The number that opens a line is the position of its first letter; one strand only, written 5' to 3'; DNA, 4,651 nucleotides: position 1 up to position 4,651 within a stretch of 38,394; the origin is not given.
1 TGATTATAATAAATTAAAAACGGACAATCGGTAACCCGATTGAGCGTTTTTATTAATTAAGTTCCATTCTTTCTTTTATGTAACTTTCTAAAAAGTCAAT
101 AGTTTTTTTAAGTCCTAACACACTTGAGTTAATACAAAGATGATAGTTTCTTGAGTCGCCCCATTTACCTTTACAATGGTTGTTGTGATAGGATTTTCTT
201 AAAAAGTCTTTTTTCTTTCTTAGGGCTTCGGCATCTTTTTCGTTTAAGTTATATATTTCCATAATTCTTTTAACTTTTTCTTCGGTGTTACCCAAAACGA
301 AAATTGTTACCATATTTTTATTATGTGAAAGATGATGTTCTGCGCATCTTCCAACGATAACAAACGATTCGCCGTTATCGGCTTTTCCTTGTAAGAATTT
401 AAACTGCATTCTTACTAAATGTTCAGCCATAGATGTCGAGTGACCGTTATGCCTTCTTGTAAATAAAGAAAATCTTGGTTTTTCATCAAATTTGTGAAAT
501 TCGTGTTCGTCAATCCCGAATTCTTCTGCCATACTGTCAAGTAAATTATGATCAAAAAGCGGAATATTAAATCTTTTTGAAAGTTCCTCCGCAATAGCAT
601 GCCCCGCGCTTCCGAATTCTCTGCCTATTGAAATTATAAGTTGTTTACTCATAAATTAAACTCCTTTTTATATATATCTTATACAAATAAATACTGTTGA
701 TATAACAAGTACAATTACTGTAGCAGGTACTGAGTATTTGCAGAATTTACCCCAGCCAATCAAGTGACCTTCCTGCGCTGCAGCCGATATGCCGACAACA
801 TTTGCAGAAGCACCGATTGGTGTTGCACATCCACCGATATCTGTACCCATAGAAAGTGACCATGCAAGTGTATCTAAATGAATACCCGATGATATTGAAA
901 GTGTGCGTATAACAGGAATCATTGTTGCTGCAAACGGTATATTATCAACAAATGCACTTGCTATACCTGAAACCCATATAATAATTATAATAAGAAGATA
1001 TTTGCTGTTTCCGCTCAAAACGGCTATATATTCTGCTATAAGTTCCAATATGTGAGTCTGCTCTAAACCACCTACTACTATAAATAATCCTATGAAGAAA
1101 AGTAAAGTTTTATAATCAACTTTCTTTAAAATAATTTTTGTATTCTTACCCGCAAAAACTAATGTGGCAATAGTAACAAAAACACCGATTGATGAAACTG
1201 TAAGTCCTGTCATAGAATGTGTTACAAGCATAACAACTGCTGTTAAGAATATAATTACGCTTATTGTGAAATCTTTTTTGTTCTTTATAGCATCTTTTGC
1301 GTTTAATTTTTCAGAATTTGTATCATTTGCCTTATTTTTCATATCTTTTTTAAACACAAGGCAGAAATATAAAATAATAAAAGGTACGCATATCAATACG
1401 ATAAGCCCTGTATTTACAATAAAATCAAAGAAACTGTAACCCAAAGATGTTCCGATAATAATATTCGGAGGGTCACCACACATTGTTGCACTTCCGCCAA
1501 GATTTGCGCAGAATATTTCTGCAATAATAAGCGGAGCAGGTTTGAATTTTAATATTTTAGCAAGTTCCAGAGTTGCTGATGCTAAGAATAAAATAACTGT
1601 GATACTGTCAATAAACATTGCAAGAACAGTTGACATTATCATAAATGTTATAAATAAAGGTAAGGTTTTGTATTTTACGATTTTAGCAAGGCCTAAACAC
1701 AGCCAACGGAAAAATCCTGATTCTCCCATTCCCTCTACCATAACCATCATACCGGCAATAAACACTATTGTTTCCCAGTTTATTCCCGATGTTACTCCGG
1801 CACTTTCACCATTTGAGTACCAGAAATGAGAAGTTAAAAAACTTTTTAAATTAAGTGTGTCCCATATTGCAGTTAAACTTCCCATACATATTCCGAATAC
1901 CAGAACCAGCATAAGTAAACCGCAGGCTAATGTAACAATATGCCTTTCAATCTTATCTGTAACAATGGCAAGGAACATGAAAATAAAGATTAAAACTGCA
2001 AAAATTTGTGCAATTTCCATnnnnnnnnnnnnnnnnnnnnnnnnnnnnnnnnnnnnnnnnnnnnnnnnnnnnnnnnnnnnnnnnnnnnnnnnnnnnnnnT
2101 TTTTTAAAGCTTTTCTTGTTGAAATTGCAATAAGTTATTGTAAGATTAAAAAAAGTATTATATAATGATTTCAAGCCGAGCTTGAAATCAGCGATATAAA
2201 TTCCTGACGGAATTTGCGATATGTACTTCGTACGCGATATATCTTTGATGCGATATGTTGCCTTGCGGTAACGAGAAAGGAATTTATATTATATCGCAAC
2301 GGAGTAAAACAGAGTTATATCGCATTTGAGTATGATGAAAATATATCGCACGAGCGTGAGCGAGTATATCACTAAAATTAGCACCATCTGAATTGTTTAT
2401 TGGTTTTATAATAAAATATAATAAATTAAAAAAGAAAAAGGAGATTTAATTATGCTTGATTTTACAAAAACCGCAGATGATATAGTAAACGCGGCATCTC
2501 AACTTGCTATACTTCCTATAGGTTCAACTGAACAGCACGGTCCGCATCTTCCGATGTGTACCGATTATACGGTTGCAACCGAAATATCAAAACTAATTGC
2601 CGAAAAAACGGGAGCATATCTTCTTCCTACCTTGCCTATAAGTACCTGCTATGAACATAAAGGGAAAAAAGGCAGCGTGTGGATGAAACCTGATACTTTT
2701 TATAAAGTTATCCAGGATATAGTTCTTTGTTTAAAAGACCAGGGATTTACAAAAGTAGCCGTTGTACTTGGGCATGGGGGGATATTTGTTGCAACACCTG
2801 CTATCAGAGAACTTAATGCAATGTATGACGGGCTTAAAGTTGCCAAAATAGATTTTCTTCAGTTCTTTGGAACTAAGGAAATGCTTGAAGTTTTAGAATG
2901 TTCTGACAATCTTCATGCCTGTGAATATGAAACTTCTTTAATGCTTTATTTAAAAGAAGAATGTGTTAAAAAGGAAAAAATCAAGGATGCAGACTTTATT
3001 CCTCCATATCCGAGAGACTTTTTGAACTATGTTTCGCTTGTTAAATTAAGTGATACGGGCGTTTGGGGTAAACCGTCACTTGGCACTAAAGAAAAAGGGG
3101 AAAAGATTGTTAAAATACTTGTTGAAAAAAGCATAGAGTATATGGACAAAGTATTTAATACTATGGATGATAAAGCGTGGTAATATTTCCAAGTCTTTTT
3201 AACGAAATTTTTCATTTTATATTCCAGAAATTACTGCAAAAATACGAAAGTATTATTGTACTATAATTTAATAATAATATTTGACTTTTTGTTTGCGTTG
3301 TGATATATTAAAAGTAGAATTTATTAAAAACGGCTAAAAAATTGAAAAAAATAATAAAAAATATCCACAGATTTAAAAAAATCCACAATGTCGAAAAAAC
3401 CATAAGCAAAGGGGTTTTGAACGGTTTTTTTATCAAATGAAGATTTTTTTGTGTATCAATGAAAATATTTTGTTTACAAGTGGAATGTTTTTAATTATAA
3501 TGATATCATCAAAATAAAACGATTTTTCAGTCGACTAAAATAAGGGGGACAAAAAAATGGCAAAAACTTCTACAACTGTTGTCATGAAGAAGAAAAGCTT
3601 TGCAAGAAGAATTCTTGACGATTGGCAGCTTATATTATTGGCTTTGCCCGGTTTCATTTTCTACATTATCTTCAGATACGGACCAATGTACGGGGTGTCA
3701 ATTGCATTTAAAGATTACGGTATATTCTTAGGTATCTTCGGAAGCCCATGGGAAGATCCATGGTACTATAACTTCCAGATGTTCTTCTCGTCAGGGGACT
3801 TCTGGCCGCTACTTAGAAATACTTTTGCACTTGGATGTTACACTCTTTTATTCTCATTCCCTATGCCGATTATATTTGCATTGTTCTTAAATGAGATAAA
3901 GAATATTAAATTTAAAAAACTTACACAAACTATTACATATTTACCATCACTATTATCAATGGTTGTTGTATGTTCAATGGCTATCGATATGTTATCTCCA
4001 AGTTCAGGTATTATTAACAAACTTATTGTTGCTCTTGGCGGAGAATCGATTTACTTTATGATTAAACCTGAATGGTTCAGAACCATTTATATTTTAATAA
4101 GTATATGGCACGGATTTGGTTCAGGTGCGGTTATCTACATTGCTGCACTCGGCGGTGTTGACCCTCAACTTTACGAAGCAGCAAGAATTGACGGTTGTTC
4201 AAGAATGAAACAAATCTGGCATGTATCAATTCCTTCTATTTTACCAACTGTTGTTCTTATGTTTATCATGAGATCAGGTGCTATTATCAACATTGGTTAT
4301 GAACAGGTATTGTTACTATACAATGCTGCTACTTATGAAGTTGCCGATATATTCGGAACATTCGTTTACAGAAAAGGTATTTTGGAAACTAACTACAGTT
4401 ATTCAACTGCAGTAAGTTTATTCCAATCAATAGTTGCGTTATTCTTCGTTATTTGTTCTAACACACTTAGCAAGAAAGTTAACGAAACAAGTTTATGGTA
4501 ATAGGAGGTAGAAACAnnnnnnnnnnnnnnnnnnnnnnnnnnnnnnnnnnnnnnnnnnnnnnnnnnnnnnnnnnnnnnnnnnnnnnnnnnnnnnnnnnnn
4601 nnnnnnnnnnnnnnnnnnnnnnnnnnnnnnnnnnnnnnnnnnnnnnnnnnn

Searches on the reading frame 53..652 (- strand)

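Call 9: search_protein_families(library=pfam, proteins=[window:53-652:-])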
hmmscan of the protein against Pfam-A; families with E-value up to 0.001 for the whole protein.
window:53-652:- (199 aa): 1 family
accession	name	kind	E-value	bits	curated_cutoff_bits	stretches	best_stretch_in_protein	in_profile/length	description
PF13189.12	Cytidylate_kin2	-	2.2e-46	158.6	28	1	6-177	1-175/176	Cytidylate kinase-like family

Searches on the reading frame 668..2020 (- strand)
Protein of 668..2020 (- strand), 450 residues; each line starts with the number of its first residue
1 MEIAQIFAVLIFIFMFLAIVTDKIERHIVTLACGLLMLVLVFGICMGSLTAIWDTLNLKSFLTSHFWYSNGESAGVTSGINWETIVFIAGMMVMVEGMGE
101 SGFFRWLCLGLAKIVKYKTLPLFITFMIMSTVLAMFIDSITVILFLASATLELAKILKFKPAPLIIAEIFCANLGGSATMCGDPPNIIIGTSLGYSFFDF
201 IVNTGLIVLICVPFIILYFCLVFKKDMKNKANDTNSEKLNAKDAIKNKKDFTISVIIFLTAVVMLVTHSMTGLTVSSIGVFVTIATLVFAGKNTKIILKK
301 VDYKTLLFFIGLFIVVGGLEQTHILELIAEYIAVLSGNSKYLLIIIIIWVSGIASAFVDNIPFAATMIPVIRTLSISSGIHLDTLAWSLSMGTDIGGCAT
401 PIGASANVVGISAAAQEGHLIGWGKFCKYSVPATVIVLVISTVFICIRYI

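Call 9: search_protein_families(library=pfam, proteins=[window:668-2020:-])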
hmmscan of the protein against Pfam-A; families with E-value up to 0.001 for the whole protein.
window:668-2020:- (450 aa): 3 families
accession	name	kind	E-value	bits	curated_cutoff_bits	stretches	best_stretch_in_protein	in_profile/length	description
PF03600.22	CitMHS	-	1.3e-79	268.2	31.9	1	16-392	1-336/336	Citrate transporter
PF02040.21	ArsB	-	2.1e-16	60.7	22.2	1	77-445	47-419/423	Arsenical pump membrane protein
PF16980.11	CitMHS_2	-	1.5e-07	30.9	25.7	1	124-443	101-445/448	Putative citrate transport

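Call 70: find_encoding_contigs(protein=window:668-2020:-, flank=6000, max_places=8)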
Protein window:668-2020:- (450 aa): no gene with exactly this product is on record in the collection.

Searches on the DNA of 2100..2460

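Call 23: search_rna_families(source=window, start=2100, end=2460, threshold=evalue, max_evalue=10, show_alignments=2)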
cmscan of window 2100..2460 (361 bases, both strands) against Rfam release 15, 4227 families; matches with E-value up to 10: 9.
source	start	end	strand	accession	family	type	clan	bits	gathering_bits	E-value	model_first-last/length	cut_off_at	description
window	2189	2261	+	RF01706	Gut-1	Gene; sRNA;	-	29.2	50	0.00073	1-77/77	no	Gut-1 RNA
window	2321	2393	+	RF02788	snoTBR6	Gene; snRNA; snoRNA; CD-box;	-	21.3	37.6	0.2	1-83/83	no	Small nucleolar RNA TBR6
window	2100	2157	+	RF01987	ZEB2_AS1_4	Gene; lncRNA;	-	19.4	50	9.7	25-78/78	5'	ZEB2 antisense RNA 1 conserved region 4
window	2319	2346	+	RF04103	mir-8356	Gene; miRNA;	-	17.2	70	1.3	18-45/65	no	mir-8356 microRNA precursor family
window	2142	2294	-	RF03053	OTKONC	Gene; sRNA;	-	16.4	141.4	5.3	1-159/159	no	OTKONC RNA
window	2325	2444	+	RF01593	plasmodium_snoR16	Gene; snRNA; snoRNA; CD-box;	-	15.9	70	8.6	1-126/126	no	small nucleolar RNA snoR16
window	2124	2144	+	RF01319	CRISPR-DR6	Gene; CRISPR;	-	13.1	39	9.9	1-30/30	no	CRISPR RNA direct repeat element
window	2292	2313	-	RF00039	DicF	Gene; antisense;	-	12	48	6.6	22-44/52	no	DicF RNA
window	2328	2377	+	RF01310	sR7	Gene; snRNA; snoRNA; CD-box;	-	10.4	37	6.8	1-57/57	no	Small nucleolar RNA sR7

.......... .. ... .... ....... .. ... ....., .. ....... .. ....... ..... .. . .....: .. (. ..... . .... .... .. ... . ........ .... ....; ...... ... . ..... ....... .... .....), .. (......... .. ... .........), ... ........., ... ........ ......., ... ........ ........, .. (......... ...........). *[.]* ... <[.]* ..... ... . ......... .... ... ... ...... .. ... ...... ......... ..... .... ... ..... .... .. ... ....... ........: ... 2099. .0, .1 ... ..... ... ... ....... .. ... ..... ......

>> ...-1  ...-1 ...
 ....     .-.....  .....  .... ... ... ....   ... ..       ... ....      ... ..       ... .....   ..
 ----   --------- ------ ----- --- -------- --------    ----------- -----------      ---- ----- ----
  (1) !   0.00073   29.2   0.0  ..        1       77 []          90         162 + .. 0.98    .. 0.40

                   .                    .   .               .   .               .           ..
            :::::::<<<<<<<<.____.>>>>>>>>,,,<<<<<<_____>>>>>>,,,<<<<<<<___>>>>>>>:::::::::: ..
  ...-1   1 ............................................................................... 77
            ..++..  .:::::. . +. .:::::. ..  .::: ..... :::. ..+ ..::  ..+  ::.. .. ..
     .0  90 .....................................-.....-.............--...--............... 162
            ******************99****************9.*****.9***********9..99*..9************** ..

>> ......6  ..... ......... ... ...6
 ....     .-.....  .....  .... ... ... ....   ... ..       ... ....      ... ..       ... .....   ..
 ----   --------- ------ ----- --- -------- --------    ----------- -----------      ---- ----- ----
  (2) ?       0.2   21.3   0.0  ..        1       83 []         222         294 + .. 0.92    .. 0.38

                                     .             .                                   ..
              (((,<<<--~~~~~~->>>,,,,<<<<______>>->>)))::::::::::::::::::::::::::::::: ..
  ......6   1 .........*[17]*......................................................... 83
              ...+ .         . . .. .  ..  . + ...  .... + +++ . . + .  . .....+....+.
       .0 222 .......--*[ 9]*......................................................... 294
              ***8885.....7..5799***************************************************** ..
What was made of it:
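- On Rfam Gut-1 (RF01706): Locus 1 scores 29.2 bits (call 23).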

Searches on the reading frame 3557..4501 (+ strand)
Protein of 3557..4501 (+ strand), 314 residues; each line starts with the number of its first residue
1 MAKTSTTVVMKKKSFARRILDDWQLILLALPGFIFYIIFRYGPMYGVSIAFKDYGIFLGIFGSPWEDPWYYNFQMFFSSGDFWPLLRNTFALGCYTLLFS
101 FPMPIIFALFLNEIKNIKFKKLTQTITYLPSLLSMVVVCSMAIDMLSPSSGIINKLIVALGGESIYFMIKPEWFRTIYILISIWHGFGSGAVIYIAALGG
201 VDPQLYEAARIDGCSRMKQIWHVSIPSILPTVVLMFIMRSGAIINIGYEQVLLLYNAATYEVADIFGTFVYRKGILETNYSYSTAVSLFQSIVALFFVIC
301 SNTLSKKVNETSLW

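Call 9: search_protein_families(library=pfam, proteins=[window:3557-4501:+])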
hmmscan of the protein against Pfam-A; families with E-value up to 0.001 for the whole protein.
window:3557-4501:+ (314 aa): 1 family
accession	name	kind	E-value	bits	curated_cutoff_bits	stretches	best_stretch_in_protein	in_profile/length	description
PF00528.27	BPD_transp_1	-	5e-11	43.1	26.4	1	106-303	3-173/184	Binding-protein-dependent transport system inner membrane component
